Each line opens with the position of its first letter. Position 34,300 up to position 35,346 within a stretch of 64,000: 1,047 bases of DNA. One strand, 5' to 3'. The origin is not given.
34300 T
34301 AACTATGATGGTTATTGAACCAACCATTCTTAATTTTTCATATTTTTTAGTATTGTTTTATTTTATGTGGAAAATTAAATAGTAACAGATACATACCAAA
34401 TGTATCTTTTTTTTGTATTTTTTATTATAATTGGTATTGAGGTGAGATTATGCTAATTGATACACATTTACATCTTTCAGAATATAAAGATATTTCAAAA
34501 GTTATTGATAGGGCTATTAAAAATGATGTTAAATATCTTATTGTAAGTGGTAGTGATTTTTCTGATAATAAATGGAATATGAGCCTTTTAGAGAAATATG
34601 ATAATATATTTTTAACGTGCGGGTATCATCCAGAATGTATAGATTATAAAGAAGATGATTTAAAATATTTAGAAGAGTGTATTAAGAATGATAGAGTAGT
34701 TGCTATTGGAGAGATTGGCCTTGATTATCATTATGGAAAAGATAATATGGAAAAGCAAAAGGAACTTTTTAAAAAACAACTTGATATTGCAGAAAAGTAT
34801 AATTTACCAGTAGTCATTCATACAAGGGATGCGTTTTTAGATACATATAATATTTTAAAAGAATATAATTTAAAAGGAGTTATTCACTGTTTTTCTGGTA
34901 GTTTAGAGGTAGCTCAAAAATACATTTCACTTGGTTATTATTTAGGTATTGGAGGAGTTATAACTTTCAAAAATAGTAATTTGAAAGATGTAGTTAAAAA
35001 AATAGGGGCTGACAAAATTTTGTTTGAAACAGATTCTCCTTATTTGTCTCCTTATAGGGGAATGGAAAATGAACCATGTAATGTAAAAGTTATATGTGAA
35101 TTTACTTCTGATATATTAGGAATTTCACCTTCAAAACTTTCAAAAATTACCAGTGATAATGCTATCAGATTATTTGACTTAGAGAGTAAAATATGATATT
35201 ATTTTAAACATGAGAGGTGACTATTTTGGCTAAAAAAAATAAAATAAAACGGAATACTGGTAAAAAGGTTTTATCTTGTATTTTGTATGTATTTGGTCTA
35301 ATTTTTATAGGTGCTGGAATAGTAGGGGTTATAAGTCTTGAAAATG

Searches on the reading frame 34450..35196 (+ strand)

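Call 16: search_protein_families(library=ncbifam, proteins=[window:34450-35196:+], max_evalue=0.01)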
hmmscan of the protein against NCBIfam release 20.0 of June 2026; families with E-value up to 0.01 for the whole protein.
window:34450-35196:+ (248 aa): 6 families
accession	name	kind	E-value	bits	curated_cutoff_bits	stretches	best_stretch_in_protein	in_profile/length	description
TIGR00010.1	TIGR00010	subfamily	3.3e-78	262.6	206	1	2-243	1-252/253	YchF/TatD family DNA exonuclease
NF008075.0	PRK10812.1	equivalog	5.1e-55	186.6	438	1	2-246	3-258/265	metal-dependent hydrolase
NF007745.0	PRK10425.1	equivalog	1.1e-37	129.7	395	1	13-244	15-258/260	3'-5' ssDNA/RNA exonuclease TatD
NF008522.0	PRK11449.1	equivalog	1.2e-37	129.5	481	1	2-242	5-256/259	metal-dependent hydrolase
NF041926.1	QatD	equivalog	1e-30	106.7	230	1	4-239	1-237/239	Qat anti-phage system TatD family nuclease QatD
NF046108.1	RNaseP3Mthcoc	equivalog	7.4e-05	22.4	250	1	11-148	62-190/227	ribonuclease P protein component 3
